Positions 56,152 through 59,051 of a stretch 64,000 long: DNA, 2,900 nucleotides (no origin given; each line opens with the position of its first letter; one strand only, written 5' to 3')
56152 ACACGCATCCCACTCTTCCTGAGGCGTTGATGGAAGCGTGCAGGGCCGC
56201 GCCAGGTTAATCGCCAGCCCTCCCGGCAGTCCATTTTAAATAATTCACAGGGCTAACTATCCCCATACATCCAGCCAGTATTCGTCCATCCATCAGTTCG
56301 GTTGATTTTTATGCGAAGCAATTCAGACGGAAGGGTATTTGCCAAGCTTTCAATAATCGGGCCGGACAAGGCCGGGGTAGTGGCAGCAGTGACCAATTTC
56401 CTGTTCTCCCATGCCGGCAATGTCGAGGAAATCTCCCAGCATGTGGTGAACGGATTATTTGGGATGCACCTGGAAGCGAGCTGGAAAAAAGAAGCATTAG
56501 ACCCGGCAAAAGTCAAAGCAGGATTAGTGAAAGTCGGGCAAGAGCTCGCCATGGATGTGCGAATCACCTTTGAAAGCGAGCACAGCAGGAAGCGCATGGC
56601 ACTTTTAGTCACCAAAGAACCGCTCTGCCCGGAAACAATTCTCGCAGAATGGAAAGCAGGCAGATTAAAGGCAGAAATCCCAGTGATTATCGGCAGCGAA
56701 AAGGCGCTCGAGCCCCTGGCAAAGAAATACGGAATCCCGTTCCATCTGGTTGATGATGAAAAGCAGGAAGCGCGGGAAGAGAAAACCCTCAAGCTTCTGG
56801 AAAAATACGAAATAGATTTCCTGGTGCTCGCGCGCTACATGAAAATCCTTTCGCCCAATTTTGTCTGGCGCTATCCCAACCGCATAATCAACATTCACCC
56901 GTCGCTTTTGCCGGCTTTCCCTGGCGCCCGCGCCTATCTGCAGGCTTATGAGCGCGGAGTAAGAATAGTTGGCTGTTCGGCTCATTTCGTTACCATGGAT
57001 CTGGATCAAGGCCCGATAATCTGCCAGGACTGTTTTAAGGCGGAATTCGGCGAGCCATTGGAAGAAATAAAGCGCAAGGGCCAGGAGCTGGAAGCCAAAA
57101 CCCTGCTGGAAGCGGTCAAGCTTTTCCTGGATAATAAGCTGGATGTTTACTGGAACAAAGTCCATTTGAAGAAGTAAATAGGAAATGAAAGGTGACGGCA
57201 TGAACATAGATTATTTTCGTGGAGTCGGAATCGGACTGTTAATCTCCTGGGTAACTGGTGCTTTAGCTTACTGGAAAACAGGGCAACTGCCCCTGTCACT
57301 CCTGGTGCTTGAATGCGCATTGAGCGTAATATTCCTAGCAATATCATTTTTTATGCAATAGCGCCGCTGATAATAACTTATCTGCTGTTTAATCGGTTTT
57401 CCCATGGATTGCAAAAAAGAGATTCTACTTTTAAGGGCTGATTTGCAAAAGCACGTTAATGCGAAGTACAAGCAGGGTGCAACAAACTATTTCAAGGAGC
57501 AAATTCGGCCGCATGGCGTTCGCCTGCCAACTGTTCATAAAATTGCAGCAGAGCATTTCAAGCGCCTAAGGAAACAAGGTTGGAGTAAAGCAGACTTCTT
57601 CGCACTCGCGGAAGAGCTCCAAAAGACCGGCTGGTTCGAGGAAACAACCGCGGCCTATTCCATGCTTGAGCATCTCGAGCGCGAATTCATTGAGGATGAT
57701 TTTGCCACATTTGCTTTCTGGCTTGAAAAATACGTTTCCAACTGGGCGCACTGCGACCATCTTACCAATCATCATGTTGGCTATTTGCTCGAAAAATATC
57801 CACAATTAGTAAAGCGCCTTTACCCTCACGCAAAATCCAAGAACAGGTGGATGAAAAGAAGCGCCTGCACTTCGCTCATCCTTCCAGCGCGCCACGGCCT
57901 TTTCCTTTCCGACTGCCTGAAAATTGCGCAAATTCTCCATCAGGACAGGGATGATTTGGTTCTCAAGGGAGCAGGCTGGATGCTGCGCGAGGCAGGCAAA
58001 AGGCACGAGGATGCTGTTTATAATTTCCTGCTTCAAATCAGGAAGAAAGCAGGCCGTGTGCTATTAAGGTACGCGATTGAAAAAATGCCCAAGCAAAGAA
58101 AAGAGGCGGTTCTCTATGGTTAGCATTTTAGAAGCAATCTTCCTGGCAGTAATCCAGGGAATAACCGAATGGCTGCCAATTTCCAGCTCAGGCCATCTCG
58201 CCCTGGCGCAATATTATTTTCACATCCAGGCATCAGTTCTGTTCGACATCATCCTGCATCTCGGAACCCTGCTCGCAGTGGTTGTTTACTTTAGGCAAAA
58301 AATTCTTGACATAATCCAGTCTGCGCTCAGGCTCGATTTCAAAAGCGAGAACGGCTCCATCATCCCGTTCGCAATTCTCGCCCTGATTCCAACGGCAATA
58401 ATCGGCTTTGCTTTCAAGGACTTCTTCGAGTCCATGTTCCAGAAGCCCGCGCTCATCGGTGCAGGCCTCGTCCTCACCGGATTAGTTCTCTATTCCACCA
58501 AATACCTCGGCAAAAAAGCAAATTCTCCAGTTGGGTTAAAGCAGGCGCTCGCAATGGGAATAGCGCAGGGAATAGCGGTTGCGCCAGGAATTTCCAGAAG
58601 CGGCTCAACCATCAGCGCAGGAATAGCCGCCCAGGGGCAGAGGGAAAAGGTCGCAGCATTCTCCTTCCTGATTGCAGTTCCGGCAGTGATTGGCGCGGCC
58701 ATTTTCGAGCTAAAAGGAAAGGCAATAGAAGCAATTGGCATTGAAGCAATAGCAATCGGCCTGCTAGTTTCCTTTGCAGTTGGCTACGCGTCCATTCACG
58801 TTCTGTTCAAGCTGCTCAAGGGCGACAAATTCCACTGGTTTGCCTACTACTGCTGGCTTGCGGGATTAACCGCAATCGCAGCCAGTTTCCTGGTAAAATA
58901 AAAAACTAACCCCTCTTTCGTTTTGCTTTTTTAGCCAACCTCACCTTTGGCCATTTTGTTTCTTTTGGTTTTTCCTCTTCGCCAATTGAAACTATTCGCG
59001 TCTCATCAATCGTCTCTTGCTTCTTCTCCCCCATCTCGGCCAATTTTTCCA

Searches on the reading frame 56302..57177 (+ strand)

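Call 79: search_protein_families(library=pfam, proteins=[window:56302-57177:+], max_evalue=0.00001)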
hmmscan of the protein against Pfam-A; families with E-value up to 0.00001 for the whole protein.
window:56302-57177:+ (291 aa): 2 families
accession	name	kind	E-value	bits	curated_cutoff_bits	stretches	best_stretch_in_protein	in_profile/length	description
PF00551.24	Formyl_trans_N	-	1.1e-39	136.5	26.1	1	97-272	1-181/181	Formyl transferase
PF13740.12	ACT_6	-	5.4e-07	29.9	23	1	17-88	6-75/76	ACT domain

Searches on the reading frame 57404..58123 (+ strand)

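Call 79: search_protein_families(library=pfam, proteins=[window:57404-58123:+], max_evalue=0.00001)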
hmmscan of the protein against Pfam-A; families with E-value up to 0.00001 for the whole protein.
window:57404-58123:+ (239 aa): 1 family
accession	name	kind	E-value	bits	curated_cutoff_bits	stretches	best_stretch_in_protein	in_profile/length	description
PF08713.17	DNA_alkylation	-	2.9e-47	161.5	21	1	10-228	1-213/213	DNA alkylation repair enzyme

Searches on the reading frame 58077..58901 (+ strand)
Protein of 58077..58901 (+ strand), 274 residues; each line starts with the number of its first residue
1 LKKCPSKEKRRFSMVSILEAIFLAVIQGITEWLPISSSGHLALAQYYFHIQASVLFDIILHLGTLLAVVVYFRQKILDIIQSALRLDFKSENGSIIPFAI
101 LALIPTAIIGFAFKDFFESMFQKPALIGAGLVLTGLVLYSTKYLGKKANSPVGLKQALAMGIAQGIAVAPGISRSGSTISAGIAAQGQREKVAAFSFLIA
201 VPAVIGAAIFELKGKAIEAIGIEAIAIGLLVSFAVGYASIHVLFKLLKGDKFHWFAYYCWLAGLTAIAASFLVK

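Call 79: search_protein_families(library=pfam, proteins=[window:58077-58901:+], max_evalue=0.00001)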
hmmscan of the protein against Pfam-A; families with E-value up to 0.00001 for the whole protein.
window:58077-58901:+ (274 aa): 1 family
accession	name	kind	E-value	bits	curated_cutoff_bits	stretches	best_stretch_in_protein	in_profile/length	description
PF02673.24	BacA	-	3.8e-72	243.5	33.4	1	20-264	1-256/257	Bacitracin resistance protein BacA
